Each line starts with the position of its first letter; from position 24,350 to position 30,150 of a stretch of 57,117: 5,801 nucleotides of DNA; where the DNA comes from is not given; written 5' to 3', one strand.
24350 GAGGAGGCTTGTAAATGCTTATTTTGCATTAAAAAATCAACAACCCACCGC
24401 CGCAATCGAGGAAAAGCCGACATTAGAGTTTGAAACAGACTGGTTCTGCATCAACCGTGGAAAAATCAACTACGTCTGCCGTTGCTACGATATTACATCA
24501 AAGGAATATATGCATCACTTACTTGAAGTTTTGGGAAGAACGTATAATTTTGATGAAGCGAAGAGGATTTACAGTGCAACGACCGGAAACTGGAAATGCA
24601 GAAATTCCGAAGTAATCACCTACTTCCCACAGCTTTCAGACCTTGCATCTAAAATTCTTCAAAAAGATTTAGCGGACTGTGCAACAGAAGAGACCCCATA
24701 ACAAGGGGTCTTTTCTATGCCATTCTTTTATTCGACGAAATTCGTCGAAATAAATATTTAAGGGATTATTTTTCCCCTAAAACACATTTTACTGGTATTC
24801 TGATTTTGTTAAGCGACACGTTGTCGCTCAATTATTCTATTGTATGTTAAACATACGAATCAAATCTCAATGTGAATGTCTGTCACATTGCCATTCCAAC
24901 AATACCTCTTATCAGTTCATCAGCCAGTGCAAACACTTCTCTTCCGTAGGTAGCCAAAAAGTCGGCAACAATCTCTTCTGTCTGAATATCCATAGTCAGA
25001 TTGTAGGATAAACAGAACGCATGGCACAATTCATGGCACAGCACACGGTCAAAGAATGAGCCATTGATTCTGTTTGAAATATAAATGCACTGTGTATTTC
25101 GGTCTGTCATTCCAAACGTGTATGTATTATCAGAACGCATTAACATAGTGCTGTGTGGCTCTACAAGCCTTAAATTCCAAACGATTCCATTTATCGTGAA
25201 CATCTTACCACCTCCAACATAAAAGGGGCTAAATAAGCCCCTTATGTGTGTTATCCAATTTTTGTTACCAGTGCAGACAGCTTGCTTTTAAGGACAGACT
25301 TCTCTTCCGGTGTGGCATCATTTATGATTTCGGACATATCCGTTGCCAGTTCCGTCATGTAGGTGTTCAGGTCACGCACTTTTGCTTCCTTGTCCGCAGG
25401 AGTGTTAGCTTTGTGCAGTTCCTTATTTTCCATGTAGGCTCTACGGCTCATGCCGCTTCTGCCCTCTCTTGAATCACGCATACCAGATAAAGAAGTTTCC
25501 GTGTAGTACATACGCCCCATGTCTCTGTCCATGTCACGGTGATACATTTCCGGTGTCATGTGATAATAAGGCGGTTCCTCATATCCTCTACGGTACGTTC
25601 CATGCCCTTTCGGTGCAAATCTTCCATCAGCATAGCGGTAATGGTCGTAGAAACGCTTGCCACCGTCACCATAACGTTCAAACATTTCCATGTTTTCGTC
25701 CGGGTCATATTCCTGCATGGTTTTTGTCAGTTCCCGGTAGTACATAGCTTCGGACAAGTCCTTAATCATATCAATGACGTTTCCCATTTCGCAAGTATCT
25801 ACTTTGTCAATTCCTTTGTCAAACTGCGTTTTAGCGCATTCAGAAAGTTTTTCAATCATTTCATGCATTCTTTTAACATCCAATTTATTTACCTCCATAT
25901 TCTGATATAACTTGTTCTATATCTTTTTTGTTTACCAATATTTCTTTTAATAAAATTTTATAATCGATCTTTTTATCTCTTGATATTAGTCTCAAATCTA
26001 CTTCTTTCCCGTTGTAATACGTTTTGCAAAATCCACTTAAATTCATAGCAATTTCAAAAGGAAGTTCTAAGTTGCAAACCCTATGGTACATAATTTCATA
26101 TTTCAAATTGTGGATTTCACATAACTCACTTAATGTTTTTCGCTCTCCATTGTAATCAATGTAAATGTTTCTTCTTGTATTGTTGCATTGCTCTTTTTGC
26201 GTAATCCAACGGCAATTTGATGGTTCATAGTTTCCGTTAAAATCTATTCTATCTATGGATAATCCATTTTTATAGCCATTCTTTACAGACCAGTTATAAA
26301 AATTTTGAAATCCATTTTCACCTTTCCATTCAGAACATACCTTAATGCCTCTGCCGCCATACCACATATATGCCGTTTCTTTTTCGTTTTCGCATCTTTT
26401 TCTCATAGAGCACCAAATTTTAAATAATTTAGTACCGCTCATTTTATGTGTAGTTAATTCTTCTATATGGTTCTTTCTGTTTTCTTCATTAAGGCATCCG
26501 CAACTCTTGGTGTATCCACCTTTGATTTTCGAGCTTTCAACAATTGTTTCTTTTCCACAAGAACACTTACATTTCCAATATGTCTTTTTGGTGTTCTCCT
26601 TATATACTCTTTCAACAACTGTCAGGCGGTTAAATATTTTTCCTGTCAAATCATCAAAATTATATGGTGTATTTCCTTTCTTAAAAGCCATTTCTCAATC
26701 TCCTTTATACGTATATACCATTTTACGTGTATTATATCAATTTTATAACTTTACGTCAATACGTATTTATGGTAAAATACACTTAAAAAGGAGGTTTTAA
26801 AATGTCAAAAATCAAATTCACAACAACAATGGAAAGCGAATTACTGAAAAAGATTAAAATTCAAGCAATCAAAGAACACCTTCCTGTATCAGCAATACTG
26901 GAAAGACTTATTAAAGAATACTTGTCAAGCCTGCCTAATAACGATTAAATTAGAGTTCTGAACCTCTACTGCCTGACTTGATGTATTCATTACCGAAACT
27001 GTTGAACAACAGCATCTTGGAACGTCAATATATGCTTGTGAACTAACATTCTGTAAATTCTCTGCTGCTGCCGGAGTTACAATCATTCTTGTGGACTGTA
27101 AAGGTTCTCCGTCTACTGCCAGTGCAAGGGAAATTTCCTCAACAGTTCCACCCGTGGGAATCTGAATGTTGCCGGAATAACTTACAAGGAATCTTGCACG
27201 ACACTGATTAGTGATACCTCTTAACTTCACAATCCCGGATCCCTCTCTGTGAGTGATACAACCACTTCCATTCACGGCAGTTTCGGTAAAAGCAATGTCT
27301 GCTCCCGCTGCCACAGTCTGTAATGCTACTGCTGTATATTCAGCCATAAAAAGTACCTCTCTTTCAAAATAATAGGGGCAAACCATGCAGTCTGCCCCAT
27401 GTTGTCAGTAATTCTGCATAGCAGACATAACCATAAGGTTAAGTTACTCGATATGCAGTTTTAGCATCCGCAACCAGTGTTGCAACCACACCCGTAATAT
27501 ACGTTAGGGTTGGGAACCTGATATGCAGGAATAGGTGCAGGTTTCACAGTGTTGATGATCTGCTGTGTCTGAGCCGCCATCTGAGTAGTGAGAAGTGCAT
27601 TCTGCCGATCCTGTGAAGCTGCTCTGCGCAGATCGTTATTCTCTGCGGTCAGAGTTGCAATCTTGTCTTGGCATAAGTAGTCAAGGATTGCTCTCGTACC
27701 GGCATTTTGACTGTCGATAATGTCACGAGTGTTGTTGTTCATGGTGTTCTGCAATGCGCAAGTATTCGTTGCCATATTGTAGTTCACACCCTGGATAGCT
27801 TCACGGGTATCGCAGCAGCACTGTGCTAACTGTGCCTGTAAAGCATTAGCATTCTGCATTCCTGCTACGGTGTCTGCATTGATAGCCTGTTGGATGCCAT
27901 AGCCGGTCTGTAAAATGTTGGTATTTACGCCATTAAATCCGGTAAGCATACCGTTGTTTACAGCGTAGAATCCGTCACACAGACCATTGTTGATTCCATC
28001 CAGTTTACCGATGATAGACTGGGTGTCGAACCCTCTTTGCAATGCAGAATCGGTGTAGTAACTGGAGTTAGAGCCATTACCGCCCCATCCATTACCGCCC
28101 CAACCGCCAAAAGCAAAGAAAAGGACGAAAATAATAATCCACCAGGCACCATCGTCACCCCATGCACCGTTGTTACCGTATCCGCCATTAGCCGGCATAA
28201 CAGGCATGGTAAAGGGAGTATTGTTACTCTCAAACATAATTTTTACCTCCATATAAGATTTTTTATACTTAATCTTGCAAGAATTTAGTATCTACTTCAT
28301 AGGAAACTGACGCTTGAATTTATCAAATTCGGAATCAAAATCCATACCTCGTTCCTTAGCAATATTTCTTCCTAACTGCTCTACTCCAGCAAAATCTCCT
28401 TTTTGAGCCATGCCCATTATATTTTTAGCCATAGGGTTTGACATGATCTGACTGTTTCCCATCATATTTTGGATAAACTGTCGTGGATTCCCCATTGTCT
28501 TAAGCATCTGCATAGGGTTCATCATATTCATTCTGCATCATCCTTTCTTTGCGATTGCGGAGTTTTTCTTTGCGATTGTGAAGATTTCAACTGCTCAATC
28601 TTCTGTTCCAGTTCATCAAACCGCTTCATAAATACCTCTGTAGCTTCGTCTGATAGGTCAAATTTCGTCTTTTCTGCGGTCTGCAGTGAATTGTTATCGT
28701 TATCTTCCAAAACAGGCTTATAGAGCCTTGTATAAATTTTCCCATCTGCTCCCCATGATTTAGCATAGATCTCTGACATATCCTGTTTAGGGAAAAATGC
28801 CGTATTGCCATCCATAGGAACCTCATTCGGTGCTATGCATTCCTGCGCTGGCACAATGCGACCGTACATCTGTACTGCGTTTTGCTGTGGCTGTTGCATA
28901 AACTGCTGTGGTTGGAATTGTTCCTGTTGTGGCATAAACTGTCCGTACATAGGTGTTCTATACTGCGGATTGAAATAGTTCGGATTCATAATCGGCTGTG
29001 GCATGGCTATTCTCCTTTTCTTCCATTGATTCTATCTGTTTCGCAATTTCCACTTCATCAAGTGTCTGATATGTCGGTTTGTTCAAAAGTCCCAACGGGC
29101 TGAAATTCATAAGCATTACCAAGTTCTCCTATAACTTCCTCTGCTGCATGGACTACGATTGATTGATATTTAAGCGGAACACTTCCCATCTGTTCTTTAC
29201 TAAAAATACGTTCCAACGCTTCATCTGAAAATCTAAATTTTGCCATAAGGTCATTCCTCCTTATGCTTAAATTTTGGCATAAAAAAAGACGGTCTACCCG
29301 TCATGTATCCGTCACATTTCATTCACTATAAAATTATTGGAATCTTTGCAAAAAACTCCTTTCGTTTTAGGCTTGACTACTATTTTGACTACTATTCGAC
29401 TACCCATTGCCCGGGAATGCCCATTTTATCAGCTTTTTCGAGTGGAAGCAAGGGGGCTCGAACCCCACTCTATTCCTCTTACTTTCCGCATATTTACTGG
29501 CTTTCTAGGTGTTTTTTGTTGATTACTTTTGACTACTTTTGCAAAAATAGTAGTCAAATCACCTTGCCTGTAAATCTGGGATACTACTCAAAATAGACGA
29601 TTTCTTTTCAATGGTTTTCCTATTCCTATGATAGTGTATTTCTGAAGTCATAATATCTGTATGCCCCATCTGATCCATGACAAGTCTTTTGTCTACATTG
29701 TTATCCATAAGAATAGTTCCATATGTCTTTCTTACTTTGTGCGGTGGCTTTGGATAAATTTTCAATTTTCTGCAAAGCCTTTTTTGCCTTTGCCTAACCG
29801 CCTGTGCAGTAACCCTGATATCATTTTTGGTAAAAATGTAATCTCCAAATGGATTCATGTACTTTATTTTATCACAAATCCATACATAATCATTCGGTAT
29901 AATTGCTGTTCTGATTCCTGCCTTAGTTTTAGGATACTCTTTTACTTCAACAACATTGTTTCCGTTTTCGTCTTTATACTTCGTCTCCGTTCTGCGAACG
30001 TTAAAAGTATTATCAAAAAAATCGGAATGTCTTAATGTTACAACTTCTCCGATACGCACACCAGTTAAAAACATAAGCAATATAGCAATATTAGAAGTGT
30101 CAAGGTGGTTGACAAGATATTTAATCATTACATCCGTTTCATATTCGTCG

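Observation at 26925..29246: attP-proximal five-gene cargo cassette of low-complexity, Cys-rich and BclA-CTD-like proteins (possible spore- or cell-surface remodelling)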

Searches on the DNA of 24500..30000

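Call 93: search_rna_families(source=window, start=24500, end=30000, threshold=evalue, max_evalue=0.1)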
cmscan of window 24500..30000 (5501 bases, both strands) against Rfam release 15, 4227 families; matches with E-value up to 0.1: 1.
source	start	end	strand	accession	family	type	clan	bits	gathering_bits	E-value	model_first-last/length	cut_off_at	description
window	29720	29784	-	RF00032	Histone3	Cis-reg;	-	21.3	34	0.022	1-46/46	no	Histone 3' UTR stem-loop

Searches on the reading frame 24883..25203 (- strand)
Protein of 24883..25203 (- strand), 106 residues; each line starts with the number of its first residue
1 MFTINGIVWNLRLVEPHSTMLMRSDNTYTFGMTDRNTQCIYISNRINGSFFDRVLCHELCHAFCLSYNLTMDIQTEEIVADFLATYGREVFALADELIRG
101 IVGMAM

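Call 6: search_protein_families(library=pfam, proteins=[window:24883-25203:-], max_evalue=0.1)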
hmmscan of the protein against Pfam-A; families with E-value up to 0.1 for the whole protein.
window:24883-25203:- (106 aa): 4 families
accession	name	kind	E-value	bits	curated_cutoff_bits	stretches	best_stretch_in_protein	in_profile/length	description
PF06114.19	Peptidase_M78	-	0.00081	19.6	22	1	26-95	17-83/123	IrrE N-terminal-like domain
PF10263.15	SprT-like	-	0.0025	18.1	25.6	1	28-67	31-77/108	SprT-like family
PF20573.4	DUF6782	-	0.012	15.3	27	1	19-62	57-101/241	Putative metallopeptidase family (DUF6782)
PF03492.21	Methyltransf_7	-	0.075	12.6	29.8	1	36-70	87-120/335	SAM dependent carboxyl methyltransferase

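Call 7: search_protein_families(library=phrogs, proteins=[window:24883-25203:-], max_evalue=0.1)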
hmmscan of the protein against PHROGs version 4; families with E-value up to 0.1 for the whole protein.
window:24883-25203:- (106 aa): 4 families
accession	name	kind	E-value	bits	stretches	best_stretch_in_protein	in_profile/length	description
phrog_1233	-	unknown function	1.8e-14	54.6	1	2-99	12-109/306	-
phrog_13742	-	other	0.018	15.6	1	28-79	36-89/248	peptidase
phrog_87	-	other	0.057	14.1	1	30-64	64-98/227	metallo-protease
phrog_37197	-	unknown function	0.097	13.2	0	29-77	37-85/166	-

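Call 30: search_dna_similar(query=window:24883-25203:-, collection=phages, mode=protein, max_rows=40, max_evalue=0.001)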
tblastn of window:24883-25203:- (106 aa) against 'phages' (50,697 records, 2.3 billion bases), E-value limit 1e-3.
Records with a match: 4; places in all: 4; records where one place covers at least 80% of the query: 4.
Best place of each record, by identity: 60-80% 1; <60% 3.
By first word of the organism name: Bacteriophage 3; Dulem 1.
By host as written in the record: - 3; Propithecus coquereli 1.
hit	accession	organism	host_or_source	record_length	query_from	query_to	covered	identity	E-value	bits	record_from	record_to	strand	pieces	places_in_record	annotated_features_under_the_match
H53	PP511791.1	Dulem virus 39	Propithecus coquereli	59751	1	105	99%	61.0%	1e-39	144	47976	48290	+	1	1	hypothetical protein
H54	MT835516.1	Bacteriophage sp.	human fecal samples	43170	1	102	96%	50.0%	3e-28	112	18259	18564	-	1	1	record has no annotation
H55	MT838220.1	Bacteriophage sp.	human fecal samples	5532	1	101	95%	45.5%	4e-24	100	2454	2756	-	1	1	record has no annotation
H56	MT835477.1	Bacteriophage sp.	human fecal samples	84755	2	103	96%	30.4%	1e-5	47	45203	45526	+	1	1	record has no annotation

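Call 76: search_protein_families(library=pfam, alignment_id=A6, max_evalue=0.01)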
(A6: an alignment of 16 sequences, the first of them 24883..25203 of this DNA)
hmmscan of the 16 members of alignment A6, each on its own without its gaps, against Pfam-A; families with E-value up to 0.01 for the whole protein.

A. member 1, window:24883-25203:- (106 aa): 2 families
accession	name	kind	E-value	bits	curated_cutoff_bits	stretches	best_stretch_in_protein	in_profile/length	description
PF06114.19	Peptidase_M78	-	0.00081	19.6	22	1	26-95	17-83/123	IrrE N-terminal-like domain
PF10263.15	SprT-like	-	0.0025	18.1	25.6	1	28-67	31-77/108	SprT-like family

B. families by the number of members that match (of 16 scanned): 4 families
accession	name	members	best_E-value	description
PF10263.15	SprT-like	8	2e-05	SprT-like family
PF20573.4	DUF6782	6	0.0002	Putative metallopeptidase family (DUF6782)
PF06114.19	Peptidase_M78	4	0.00014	IrrE N-terminal-like domain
PF04450.18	BSP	1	0.0042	Peptidase of plants and bacteria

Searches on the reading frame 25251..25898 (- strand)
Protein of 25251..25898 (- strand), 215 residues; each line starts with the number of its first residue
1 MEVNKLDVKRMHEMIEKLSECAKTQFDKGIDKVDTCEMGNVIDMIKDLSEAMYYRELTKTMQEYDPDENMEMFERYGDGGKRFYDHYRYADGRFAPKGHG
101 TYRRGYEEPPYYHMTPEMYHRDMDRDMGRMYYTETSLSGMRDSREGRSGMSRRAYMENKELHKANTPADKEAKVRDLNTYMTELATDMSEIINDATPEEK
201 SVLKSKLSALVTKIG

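Call 6: search_protein_families(library=pfam, proteins=[window:25251-25898:-], max_evalue=0.1)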
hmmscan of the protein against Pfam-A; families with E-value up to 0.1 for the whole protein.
window:25251-25898:- (215 aa): 0 families

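Call 7: search_protein_families(library=phrogs, proteins=[window:25251-25898:-], max_evalue=0.1)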
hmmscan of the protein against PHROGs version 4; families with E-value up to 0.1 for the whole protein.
window:25251-25898:- (215 aa): 1 family
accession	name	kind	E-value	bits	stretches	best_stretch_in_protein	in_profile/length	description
phrog_6659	-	unknown function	0.046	15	1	169-193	28-52/57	-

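Call 13: search_protein_families(library=ncbifam, proteins=[window:25251-25898:-], max_evalue=1)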
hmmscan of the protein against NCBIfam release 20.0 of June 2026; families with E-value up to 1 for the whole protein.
window:25251-25898:- (215 aa): 1 family
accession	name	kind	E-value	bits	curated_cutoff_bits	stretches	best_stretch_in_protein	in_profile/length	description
NF053602.1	Phr_regulator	exception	0.043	13.4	320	1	145-196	94-143/191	heat shock transcription regulator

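Call 96: search_solved_structures(query=A8, max_evalue=10)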
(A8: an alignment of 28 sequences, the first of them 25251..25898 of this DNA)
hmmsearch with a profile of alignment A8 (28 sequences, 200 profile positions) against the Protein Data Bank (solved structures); distinct sequences matched with E-value up to 10: 3.
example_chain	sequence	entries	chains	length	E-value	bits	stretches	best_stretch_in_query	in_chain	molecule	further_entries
2p4w_A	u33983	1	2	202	0.073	16.8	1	128-195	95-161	Transcriptional regulatory protein arsR family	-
8a3k_UNK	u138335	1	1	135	1.8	12.2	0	4-51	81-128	sc-apCC-4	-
8uzc_A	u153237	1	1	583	5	10.8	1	34-124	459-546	Hemagglutinin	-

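Call 97: list_cluster_members(proteins=[P0142, P0083, window:25251-25898:-, window:28528-29004:-, window:27461-28237:-, window:26925-27347:-])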
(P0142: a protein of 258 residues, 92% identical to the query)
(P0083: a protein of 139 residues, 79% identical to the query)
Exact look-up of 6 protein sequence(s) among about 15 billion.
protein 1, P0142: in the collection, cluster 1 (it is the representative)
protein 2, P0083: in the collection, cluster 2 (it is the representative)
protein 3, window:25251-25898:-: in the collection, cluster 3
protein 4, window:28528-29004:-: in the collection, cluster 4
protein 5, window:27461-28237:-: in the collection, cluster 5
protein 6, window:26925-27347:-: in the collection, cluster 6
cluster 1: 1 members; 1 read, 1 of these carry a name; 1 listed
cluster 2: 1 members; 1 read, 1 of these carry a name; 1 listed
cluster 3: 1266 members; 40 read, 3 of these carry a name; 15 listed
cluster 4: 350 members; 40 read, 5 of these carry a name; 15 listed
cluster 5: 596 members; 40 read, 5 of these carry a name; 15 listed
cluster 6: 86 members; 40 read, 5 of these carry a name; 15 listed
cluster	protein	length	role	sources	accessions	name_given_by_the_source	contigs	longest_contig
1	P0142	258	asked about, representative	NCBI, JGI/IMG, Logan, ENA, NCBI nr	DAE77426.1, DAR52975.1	hypothetical protein | MAG TPA: hypothetical protein [Bacteriophage sp.]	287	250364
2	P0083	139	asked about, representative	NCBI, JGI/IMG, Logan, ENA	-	hypothetical protein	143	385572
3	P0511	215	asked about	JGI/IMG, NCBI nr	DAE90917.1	hypothetical protein | MAG TPA: hypothetical protein [Caudoviricetes sp.]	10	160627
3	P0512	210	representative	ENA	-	-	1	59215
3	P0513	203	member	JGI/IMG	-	hypothetical protein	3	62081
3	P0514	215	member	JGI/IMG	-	hypothetical protein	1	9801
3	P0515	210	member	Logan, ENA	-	-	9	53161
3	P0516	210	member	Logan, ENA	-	-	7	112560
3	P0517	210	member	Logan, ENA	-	-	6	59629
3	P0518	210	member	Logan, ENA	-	-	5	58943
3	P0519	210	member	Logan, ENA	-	-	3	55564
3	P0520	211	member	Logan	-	-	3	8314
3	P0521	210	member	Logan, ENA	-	-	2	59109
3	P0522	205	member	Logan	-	-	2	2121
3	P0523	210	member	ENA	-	-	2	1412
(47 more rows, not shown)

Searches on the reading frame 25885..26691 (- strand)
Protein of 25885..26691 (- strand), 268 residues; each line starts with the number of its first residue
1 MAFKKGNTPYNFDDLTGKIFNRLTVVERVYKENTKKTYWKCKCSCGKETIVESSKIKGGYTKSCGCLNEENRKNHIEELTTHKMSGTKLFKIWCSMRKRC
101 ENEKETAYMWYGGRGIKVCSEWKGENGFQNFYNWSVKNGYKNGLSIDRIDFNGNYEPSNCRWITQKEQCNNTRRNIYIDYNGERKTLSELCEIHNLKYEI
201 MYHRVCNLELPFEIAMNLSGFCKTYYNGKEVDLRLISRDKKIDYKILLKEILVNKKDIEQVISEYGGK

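Call 6: search_protein_families(library=pfam, proteins=[window:25885-26691:-], max_evalue=0.1)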
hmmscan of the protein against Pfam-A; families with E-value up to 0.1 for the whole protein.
window:25885-26691:- (268 aa): 2 families
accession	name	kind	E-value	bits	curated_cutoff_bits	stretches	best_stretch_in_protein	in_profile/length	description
PF01886.21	DUF61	-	0.057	13.9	27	1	189-265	44-119/127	Protein of unknown function DUF61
PF08908.16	MesX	-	0.081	12.4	25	0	6-44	140-177/323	Putative oxygenase MesX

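Call 7: search_protein_families(library=phrogs, proteins=[window:25885-26691:-], max_evalue=0.1)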
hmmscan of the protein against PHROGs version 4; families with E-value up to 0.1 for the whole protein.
window:25885-26691:- (268 aa): 8 families
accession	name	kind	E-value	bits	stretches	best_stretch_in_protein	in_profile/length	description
phrog_374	-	DNA, RNA and nucleotide metabolism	3.1e-72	245.3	1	3-262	185-449/617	HNH endonuclease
phrog_3377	-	DNA, RNA and nucleotide metabolism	4.4e-53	181.1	1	80-259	5-182/196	HNH endonuclease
phrog_8790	-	DNA, RNA and nucleotide metabolism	2.4e-31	110.5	1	74-195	10-117/241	restriction endonuclease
phrog_2081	-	DNA, RNA and nucleotide metabolism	1.4e-25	91.3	1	26-204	38-235/433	HNH endonuclease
phrog_22195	-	unknown function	6.9e-05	23.7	1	15-110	10-102/148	-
phrog_4578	-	DNA, RNA and nucleotide metabolism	0.00013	22.8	1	134-174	19-61/130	HNH endonuclease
phrog_18493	-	unknown function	0.00084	20.4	1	11-66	56-108/136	-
phrog_16758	-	unknown function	0.012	16.6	1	23-50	5-31/60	-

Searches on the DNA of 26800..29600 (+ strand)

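Call 8: search_dna_similar(query=window:26800-29600:+, collection=phages, mode=distant, max_rows=25)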
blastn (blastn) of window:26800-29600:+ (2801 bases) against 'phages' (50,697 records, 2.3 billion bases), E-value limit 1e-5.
Records with a match: 14; places in all: 14; records where one place covers at least 80% of the query: 0.
Best place of each record, by identity: 80-90% 1; 60-80% 13.
By first word of the organism name: Bacteriophage 11; Dulem 3.
By host as written in the record: - 11; Propithecus coquereli 2; Varecia variegata 1.
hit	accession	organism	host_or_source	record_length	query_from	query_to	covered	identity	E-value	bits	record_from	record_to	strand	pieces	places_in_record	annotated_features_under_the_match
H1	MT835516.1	Bacteriophage sp.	human fecal samples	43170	128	1493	49%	71.2%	0e+0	655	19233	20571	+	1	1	record has no annotation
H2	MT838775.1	Bacteriophage sp.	human fecal samples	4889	343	1360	36%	70.7%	3e-126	460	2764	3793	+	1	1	record has no annotation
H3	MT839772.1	Bacteriophage sp.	human fecal samples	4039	262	1213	34%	71.3%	3e-121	444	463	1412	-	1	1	record has no annotation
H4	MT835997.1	Bacteriophage sp.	human fecal samples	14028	262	1213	34%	71.1%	2e-122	447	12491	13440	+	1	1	record has no annotation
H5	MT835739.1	Bacteriophage sp.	human fecal samples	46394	262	1213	22%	71.8%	1e-68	336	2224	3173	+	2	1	record has no annotation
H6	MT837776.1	Bacteriophage sp.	human fecal samples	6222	671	1101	15%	70.7%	1e-50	209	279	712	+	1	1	record has no annotation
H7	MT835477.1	Bacteriophage sp.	human fecal samples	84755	696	1100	14%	72.6%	3e-57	231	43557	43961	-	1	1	record has no annotation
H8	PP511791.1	Dulem virus 39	Propithecus coquereli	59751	183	462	10%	67.7%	2e-15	92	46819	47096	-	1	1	hypothetical protein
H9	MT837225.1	Bacteriophage sp.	human fecal samples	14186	963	1201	9%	72.1%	3e-25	124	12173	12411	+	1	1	record has no annotation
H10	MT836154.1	Bacteriophage sp.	human fecal samples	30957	702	883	6%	72.6%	2e-15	92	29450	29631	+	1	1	record has no annotation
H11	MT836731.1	Bacteriophage sp.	human fecal samples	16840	702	883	6%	69.2%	4e-11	77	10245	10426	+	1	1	record has no annotation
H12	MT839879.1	Bacteriophage sp.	human fecal samples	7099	881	1023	5%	70.3%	9e-7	64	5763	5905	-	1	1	record has no annotation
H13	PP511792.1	Dulem virus 33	Propithecus coquereli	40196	902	1024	4%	72.4%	6e-9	70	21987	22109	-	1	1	hypothetical protein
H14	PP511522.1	Dulem virus 35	Varecia variegata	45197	924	991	2%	80.9%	3e-7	65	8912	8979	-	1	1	hypothetical protein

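Call 56: search_rna_families(sources=[L017], threshold=evalue, max_evalue=0.01)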
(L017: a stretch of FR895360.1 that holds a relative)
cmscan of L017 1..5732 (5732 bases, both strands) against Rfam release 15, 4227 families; matches with E-value up to 0.01: 1.
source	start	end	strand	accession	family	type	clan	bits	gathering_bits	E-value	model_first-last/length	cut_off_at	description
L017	2541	2777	+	RF00028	Intron_gpI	Intron;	-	34.6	50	3.7e-06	1-253/253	no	Group I catalytic intron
